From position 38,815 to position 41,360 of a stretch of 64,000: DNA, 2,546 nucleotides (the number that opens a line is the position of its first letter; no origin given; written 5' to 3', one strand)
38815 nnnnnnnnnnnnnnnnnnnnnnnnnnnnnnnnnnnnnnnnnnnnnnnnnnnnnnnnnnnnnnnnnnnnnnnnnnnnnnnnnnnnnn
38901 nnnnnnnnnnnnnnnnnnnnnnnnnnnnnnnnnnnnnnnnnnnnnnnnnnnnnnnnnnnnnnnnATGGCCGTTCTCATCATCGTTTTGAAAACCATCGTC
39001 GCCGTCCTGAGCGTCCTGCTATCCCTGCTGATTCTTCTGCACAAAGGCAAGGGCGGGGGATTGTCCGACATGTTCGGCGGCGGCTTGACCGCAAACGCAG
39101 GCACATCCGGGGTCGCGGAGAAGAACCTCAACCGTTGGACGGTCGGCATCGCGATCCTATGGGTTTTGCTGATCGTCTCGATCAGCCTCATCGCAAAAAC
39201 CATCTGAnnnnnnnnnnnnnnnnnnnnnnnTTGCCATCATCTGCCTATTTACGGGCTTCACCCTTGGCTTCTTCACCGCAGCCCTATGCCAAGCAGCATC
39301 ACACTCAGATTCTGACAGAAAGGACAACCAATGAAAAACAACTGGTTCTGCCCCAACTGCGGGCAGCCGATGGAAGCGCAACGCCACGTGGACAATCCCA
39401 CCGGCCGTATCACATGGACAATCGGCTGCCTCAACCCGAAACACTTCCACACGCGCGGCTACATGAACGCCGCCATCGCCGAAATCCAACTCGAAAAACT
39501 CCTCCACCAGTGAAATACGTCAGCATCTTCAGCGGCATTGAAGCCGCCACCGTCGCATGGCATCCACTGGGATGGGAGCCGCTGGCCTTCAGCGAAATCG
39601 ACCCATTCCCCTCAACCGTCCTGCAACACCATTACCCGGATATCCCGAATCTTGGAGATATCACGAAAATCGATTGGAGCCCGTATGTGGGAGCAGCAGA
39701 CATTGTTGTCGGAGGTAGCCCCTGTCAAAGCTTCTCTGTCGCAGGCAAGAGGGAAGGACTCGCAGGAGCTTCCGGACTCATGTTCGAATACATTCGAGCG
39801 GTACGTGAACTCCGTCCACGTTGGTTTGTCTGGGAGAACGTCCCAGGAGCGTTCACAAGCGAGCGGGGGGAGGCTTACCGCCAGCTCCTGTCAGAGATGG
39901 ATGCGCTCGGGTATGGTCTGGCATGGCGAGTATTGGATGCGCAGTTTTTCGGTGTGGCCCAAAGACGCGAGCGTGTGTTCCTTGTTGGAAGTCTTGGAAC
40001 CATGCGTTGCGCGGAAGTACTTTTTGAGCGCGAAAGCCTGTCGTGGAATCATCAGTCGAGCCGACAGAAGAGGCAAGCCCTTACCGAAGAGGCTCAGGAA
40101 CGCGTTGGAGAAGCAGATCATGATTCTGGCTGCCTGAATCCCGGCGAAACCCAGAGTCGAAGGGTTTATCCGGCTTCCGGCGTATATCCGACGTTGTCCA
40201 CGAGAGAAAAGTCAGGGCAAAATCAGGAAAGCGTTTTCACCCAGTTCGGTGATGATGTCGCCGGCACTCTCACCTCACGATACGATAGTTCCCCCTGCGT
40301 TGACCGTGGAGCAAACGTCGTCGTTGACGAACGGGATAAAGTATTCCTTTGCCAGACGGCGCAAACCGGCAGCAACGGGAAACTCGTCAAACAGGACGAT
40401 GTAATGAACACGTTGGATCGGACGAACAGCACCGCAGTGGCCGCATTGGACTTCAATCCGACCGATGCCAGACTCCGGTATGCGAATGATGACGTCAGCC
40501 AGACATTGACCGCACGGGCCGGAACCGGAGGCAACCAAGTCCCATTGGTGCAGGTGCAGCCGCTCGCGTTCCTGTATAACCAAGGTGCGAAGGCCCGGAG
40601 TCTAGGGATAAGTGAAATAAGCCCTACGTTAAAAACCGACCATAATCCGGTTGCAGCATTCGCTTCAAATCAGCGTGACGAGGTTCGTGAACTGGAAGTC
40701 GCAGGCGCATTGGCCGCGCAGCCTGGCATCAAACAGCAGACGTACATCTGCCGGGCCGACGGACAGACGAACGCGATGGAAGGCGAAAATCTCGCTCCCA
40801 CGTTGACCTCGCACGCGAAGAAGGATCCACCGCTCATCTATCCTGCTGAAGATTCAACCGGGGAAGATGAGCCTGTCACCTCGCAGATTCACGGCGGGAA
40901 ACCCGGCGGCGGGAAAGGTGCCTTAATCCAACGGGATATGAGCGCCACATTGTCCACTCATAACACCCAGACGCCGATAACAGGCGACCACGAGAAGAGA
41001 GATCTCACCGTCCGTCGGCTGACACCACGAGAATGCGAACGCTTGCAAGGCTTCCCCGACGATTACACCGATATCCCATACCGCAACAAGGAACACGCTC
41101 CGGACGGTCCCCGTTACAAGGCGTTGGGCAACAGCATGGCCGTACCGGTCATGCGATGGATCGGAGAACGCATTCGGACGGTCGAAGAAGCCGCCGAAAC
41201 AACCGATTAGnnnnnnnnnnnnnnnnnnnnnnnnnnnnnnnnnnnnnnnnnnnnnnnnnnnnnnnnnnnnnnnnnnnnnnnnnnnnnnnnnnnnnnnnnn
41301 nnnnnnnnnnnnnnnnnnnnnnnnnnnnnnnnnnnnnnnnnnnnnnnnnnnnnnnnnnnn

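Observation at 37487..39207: Accessory SecE- and SecG-like paralogs next to a DivIVA-domain protein on a mobile element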

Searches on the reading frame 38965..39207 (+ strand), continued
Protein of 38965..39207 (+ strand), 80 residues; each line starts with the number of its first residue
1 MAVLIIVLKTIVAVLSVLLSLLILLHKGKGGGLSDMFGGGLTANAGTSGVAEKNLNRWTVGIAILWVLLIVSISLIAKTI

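Call 63: search_protein_families(library=pfam, proteins=[L005:6636-7718:+, L005:4204-6564:+, L009:4023-4706:+, L009:6584-7138:+], max_evalue=1)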
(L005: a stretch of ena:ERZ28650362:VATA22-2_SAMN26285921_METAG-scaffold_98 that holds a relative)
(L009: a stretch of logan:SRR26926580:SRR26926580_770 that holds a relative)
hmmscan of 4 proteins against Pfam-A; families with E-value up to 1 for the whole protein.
L005:6636-7718:+ (361 aa): 1 family
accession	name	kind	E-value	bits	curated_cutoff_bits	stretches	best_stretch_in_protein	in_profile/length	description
PF02768.20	DNA_pol3_beta_3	-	4.1e-05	23.8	27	1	304-357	67-121/121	DNA polymerase III beta subunit, C-terminal domain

L005:4204-6564:+ (787 aa): 0 families

L009:4023-4706:+ (228 aa): 5 families
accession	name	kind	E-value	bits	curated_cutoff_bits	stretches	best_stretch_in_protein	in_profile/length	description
PF16729.10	DUF5067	-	0.0005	20.5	27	1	123-204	24-123/126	Domain of unknown function (DUF5067)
PF05814.16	Ac76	-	0.058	13.9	22.5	1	63-108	24-66/83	Orf76 (Ac76)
PF20088.4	DUF6480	-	0.13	12.5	25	1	38-84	30-74/78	Family of unknown function (DUF6480)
PF01382.22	Avidin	-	0.16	12.8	24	1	136-164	56-83/116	Avidin family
PF04277.18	OAD_gamma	-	0.88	10.7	27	0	65-130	8-69/76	Oxaloacetate decarboxylase, gamma chain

L009:6584-7138:+ (185 aa): 3 families
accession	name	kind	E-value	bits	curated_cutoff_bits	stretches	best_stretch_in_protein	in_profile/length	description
PF06781.17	CrgA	-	1.6e-20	73.5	24.8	1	114-185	16-89/89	Cell division protein CrgA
PF20990.2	DUF2207_C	-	0.0031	17.7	33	1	53-181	72-182/247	Predicted membrane protein (DUF2207) C-terminal domain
PF22399.1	DUF6979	-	0.14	12.7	27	1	37-81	29-74/127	Family of unknown function (DUF6979)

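Call 64: search_protein_families(library=phrogs, proteins=[window:38965-39204:+], max_evalue=0.01)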
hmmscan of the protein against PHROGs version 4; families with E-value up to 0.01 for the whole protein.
window:38965-39204:+ (80 aa): 0 families

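Call 69: search_solved_structures(query=window:38965-39204:+, max_evalue=1, show_alignments=2)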
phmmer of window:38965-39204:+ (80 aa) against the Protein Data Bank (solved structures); distinct sequences matched with E-value up to 1: 7.
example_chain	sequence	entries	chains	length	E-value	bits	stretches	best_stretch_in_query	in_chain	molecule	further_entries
3dl8_E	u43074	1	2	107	0.0059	20.2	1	7-78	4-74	Protein-export membrane protein secG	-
2akh_X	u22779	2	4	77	0.011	19.3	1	10-70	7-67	Protein-export membrane protein secG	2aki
5nco_j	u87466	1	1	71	0.013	19.1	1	10-69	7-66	Protein-export membrane protein SecG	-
5mg3_G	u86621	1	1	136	0.021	18.5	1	9-71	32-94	Protein-export membrane protein SecG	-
9rbf_8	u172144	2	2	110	0.021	18.4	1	11-71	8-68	Protein-export membrane protein SecG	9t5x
3j46_G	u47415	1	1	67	0.034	17.8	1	15-70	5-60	Protein-export membrane protein SecG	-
3j45_G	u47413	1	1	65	0.039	17.6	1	15-70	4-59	Protein-export membrane protein SecG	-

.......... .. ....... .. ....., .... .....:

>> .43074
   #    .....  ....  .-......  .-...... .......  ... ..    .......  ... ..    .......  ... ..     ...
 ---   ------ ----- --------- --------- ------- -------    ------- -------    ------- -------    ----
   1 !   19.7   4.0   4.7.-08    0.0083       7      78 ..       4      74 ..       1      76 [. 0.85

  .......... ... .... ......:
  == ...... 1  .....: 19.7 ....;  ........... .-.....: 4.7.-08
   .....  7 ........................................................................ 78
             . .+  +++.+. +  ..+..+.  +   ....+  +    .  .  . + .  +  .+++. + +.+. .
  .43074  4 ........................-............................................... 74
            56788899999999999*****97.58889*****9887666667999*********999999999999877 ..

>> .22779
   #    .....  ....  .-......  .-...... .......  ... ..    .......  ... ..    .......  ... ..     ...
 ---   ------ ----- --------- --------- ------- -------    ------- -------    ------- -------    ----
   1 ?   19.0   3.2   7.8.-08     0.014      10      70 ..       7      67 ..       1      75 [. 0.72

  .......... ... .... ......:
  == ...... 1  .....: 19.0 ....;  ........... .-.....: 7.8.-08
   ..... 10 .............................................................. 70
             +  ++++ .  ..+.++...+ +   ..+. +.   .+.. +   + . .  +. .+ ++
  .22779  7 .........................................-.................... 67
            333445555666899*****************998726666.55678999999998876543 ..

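Call 81: search_dna_similar(query=window:38965-39204:+, collection=plasmids, mode=protein, max_evalue=0.001, max_rows=40)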
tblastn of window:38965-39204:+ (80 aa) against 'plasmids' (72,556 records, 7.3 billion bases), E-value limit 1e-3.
Records with a match: 5; places in all: 5; records where one place covers at least 80% of the query: 0.
Best place of each record, by identity: >=99% 4; 95-99% 1.
By first word of the organism name: Bifidobacterium 5.
By predicted mobility (MOB-suite, as given by PLSDB): non-mobilizable 5.
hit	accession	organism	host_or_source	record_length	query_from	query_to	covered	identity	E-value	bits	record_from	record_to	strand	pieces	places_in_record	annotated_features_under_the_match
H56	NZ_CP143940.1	Bifidobacterium longum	Homo sapiens,cell culture,human fecal ...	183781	1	61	76%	100.0%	4e-8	55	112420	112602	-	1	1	secG: preprotein translocase subunit SecG | hypothetical protein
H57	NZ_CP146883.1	Bifidobacterium longum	-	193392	1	61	76%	100.0%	4e-8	55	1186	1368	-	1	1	secG: preprotein translocase subunit SecG | hypothetical protein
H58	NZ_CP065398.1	Bifidobacterium longum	cell culture,feces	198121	1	61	76%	100.0%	4e-8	55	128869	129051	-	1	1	secG: preprotein translocase subunit SecG | hypothetical protein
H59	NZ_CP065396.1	Bifidobacterium longum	cell culture,feces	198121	1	61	76%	100.0%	4e-8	55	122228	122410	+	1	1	secG: preprotein translocase subunit SecG | hypothetical protein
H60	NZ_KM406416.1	Bifidobacterium breve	-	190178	1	61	76%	98.4%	3e-8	55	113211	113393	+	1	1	secG: preprotein translocase subunit SecG | hypothetical protein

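Call 94: search_protein_families(library=padloc, proteins=[window:38965-39204:+], max_evalue=0.01)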
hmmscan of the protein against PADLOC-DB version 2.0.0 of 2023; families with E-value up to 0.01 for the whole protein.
window:38965-39204:+ (80 aa): 0 families

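Call 95: search_protein_families(library=ncbifam, proteins=[L005:7789-7977:+, L005:8001-8240:+, L009:4776-4985:+, L009:5001-5243:+, L009:5262-6563:+, L020:9048-9296:+, L020:9977-10207:+], max_evalue=0.001)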
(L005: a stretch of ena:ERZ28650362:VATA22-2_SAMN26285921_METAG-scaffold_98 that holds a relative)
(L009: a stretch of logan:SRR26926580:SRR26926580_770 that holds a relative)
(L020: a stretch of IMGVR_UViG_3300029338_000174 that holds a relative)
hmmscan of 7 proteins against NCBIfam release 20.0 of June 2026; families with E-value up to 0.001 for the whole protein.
L005:7789-7977:+ (63 aa): 5 families
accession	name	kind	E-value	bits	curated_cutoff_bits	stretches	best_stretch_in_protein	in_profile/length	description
TIGR00964.1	secE_bact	equivalog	1.5e-10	40.9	27.55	1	9-63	3-57/57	preprotein translocase subunit SecE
NF005782.0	PRK07597.9-1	equivalog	2.9e-08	34.3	201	1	2-63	103-164/164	preprotein translocase subunit SecE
NF005783.0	PRK07597.9-4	equivalog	6.8e-06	26.4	127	1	4-52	49-97/109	preprotein translocase subunit SecE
NF004378.0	PRK05740.2-4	equivalog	0.00034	20.8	171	1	11-63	70-122/122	preprotein translocase subunit SecE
NF004379.0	PRK05740.2-5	equivalog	0.0004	20.1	150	1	8-63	69-124/127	preprotein translocase subunit SecE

L005:8001-8240:+ (80 aa): 1 family
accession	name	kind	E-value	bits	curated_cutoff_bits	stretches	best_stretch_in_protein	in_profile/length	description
TIGR00810.1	secG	equivalog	3.4e-15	55.8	30.85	1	6-76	2-72/73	preprotein translocase subunit SecG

L009:4776-4985:+ (70 aa): 7 families
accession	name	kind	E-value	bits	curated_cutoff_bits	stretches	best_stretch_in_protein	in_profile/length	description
TIGR00964.1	secE_bact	equivalog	6.9e-17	61.1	27.55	1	15-70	2-57/57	preprotein translocase subunit SecE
NF005782.0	PRK07597.9-1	equivalog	1.3e-10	42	201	1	9-70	103-164/164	preprotein translocase subunit SecE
NF005783.0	PRK07597.9-4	equivalog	2.2e-09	37.7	127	1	8-68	46-106/109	preprotein translocase subunit SecE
NF004371.0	PRK05740.1-1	equivalog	7.8e-05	22.8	109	1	4-64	60-117/126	preprotein translocase subunit SecE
NF004373.0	PRK05740.1-3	equivalog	0.0001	22.1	154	1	4-69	87-149/150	preprotein translocase subunit SecE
NF004375.0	PRK05740.1-6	equivalog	0.00034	20.7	177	1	16-68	81-133/136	preprotein translocase subunit SecE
NF004379.0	PRK05740.2-5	equivalog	0.00041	20.1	150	1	5-69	62-123/127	preprotein translocase subunit SecE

L009:5001-5243:+ (81 aa): 1 family
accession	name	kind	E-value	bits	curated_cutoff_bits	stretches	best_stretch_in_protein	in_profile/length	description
TIGR00810.1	secG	equivalog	3e-18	65.6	30.85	1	8-76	4-72/73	preprotein translocase subunit SecG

L009:5262-6563:+ (434 aa): 3 families
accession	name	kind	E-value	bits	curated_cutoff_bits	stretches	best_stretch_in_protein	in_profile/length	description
TIGR00967.1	3a0501s007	equivalog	1.5e-118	396.3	253.6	1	14-426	1-411/414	preprotein translocase subunit SecY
NF009082.0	PRK12417.1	equivalog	9.7e-45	152.9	353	1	4-422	3-391/406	accessory Sec system protein translocase subunit SecY2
TIGR02920.1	acc_sec_Y2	equivalog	1.6e-41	142.4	249.6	1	15-391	4-353/395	accessory Sec system protein translocase subunit SecY2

L020:9048-9296:+ (83 aa): 5 families
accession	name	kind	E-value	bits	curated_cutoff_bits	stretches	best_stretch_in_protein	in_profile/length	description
NF005783.0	PRK07597.9-4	equivalog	9.4e-11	42.1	127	1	24-74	49-99/109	preprotein translocase subunit SecE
NF005782.0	PRK07597.9-1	equivalog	2.9e-10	40.8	201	1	22-83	103-164/164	preprotein translocase subunit SecE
TIGR00964.1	secE_bact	equivalog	7.3e-10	38.6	27.55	1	28-83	2-57/57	preprotein translocase subunit SecE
NF004375.0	PRK05740.1-6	equivalog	0.00033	20.8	177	1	29-81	81-133/136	preprotein translocase subunit SecE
NF004378.0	PRK05740.2-4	equivalog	0.0007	19.8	171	1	28-78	67-117/122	preprotein translocase subunit SecE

L020:9977-10207:+ (77 aa): 1 family
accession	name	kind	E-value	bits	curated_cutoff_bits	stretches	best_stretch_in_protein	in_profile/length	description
TIGR00810.1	secG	equivalog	1.5e-15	57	30.85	1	4-73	2-72/73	preprotein translocase subunit SecG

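Call 96: list_cluster_members(proteins=[P0104, P0087, P0110, P0100, P0020, P0014, P0011, P0001, P0122, P0351])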
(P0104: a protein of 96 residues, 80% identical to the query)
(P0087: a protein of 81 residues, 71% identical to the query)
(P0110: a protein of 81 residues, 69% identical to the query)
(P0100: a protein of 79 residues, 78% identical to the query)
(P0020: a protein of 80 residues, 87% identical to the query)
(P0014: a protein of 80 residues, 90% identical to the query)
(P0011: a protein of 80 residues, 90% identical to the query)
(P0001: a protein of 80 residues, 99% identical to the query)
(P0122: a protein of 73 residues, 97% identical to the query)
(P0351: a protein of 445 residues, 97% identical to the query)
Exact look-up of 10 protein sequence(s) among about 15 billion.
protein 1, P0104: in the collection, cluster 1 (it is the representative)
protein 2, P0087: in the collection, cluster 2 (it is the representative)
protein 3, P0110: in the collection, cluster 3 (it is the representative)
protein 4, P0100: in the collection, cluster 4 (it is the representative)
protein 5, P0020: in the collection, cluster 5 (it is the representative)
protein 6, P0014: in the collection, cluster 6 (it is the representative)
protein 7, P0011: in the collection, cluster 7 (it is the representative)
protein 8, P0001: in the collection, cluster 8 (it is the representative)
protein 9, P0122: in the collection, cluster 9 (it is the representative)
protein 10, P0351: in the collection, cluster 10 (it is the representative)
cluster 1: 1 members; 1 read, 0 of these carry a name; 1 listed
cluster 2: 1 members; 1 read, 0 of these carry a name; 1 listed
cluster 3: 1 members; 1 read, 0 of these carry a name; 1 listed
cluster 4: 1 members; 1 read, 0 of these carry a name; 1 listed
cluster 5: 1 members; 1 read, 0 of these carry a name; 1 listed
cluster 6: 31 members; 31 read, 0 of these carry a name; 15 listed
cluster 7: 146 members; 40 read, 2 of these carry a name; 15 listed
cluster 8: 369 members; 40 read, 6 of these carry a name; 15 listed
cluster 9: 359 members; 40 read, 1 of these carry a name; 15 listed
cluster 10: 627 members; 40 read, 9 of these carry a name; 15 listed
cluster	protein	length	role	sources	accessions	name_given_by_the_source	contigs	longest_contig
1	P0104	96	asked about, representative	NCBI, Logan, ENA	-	-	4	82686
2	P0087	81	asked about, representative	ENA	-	-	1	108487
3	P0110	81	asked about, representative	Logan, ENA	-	-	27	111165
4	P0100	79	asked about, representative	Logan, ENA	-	-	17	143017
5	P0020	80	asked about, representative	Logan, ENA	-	-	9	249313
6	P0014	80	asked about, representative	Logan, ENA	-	-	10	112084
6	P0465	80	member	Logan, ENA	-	-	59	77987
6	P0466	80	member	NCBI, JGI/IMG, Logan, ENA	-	-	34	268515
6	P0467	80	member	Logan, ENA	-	-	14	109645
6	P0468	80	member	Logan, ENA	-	-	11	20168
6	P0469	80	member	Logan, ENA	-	-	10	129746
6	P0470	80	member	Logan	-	-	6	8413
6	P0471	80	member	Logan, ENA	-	-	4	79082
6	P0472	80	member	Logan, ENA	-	-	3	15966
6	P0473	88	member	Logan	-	-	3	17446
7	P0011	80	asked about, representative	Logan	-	-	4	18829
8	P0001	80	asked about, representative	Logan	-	-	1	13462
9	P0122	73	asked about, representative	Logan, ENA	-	-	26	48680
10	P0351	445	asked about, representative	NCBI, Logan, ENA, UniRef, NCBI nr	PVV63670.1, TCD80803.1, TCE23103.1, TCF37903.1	preprotein translocase subunit SecY [Bifidobacterium longum] | preprotein translocase subunit SecY n=1 Tax=Bifidobacterium longum TaxID=216816 ...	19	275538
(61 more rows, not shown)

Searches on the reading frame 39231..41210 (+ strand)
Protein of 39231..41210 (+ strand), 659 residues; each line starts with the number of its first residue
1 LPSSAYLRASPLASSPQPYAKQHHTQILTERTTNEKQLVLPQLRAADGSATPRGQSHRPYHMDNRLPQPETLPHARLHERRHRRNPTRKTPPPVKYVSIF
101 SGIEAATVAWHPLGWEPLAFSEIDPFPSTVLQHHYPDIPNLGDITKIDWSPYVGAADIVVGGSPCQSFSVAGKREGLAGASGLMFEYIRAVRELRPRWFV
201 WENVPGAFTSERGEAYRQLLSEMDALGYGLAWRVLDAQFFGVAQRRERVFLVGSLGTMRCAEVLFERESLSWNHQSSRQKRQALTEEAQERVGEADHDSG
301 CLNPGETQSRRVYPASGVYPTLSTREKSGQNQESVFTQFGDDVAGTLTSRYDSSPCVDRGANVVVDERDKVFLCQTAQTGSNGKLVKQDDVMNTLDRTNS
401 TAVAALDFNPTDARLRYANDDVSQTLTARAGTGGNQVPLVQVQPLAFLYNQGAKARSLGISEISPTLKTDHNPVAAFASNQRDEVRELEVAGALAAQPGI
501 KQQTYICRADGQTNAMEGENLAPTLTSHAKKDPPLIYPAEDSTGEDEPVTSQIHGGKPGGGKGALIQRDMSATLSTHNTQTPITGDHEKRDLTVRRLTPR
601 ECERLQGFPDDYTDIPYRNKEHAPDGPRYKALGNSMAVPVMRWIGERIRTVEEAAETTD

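Call 3: search_protein_families(library=pfam, proteins=[window:39231-41210:+], max_evalue=1)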
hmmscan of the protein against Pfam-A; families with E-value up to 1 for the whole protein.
window:39231-41210:+ (659 aa): 1 family
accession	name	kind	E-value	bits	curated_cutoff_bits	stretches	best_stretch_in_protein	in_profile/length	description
PF00145.23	DNA_methylase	-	1.1e-57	196.4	22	2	95-342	2-232/324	C-5 cytosine-specific DNA methylase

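Call 4: search_protein_families(library=ncbifam, proteins=[window:39231-41210:+], max_evalue=1)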
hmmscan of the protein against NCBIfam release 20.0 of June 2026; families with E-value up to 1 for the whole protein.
window:39231-41210:+ (659 aa): 3 families
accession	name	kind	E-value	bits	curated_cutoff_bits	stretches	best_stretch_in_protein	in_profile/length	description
TIGR00675.1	dcm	superfamily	2.8e-57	194.9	100.65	2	97-290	2-187/329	DNA (cytosine-5-)-methyltransferase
NF007772.0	PRK10458.1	subfamily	7.7e-15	54.4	710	2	153-255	167-287/472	DNA cytosine methylase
NF049880.1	FvfA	exception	0.022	15.2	130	1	486-521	89-124/130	Francisella virulence factor A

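Call 94: search_protein_families(library=padloc, proteins=[window:39510-41207:+], max_evalue=0.01)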
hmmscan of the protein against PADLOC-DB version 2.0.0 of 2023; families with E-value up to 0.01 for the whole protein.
window:39510-41207:+ (566 aa): 63 families (the best 25 are shown)
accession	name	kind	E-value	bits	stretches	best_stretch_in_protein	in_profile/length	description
PDLC03272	MTase_II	-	7.5e-59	197.9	2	2-173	76-246/407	Type II methyltransferase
PDLC03715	oMTase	-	3.9e-57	192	4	5-128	8-138/719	orphan methyltransferase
PDLC03378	MTase_II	-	4.8e-46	155.6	2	1-229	3-232/344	Type II methyltransferase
PDLC00026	DruM2|DruM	-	1.1e-43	148.1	2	2-164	6-170/336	DNA cytosine methylase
PDLC03324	MTase_II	-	5e-43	145.5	2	1-173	6-180/408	Type II methyltransferase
PDLC03734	oMTase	-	2.6e-38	130.2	1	2-161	5-168/444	orphan methyltransferase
PDLC03326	MTase_II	-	9.3e-37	125.2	1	3-220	7-228/412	Type II methyltransferase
PDLC03234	MTase_II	-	5.3e-36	122.7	2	2-196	6-204/375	Type II methyltransferase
PDLC00027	DruM2|DruM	-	2.1e-34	117.5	1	1-161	12-171/361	DNA cytosine methylase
PDLC00033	DruM2|DruM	-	2.5e-31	107.3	2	3-163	24-192/368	DNA cytosine methylase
PDLC03286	MTase_II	-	7.2e-31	105.4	1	1-171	1-178/185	Type II methyltransferase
PDLC03329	MTase_II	-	2e-30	104.4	2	33-170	45-191/407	Type II methyltransferase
PDLC03217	MTase_II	-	2.8e-30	103.4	2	3-161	387-544/703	Type II methyltransferase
PDLC03307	MTase_II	-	5.3e-29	99.6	2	1-160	1-188/382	Type II methyltransferase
PDLC03242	MTase_II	-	5.8e-28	95.9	1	3-162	103-261/409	Type II methyltransferase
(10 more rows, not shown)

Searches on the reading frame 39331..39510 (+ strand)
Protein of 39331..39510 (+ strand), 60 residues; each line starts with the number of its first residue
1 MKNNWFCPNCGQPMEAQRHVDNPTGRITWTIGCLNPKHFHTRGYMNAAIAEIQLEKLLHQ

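Call 63: search_protein_families(library=pfam, proteins=[window:39331-39510:+], max_evalue=1)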
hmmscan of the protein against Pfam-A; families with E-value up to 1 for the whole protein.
window:39331-39510:+ (60 aa): 8 families
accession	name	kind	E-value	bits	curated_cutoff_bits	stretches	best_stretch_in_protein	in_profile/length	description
PF09297.16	Zn_ribbon_NUD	-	0.002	18.2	24.8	1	4-17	3-16/32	NADH pyrophosphatase zinc ribbon domain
PF14803.11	Zn_ribbon_Nudix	-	0.011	16.1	25.6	1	6-19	2-15/34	Nudix N-terminal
PF13240.11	Zn_Ribbon_1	-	0.027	14.7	25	1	6-13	1-8/23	zinc-ribbon domain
PF04828.22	GFA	-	0.044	14.3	24.3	1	3-36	70-101/115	Glutathione-dependent formaldehyde-activating enzyme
PF13408.12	Zn_ribbon_recom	-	0.048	14.5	25.3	1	6-56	7-51/58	Recombinase zinc beta ribbon domain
PF18439.7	zf_UBZ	-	0.11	12.7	25.6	1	3-16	1-14/32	Ubiquitin-Binding Zinc Finger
PF25164.1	CoiA_N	-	0.12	12.3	26.3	1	2-14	15-27/50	Competence protein CoiA, N-terminal domain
PF11290.13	DUF3090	-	0.2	11.9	27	1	6-20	155-169/170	Protein of unknown function (DUF3090)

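Call 64: search_protein_families(library=phrogs, proteins=[window:39331-39510:+], max_evalue=0.01)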
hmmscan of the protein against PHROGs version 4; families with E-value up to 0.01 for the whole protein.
window:39331-39510:+ (60 aa): 0 families

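Call 94: search_protein_families(library=padloc, proteins=[window:39331-39510:+], max_evalue=0.01)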
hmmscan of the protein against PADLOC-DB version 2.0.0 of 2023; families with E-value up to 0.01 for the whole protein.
window:39331-39510:+ (60 aa): 0 families

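Call 95: search_protein_families(library=ncbifam, proteins=[window:39331-39510:+], max_evalue=0.001)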
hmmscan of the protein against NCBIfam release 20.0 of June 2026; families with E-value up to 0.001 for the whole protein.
window:39331-39510:+ (60 aa): 0 families
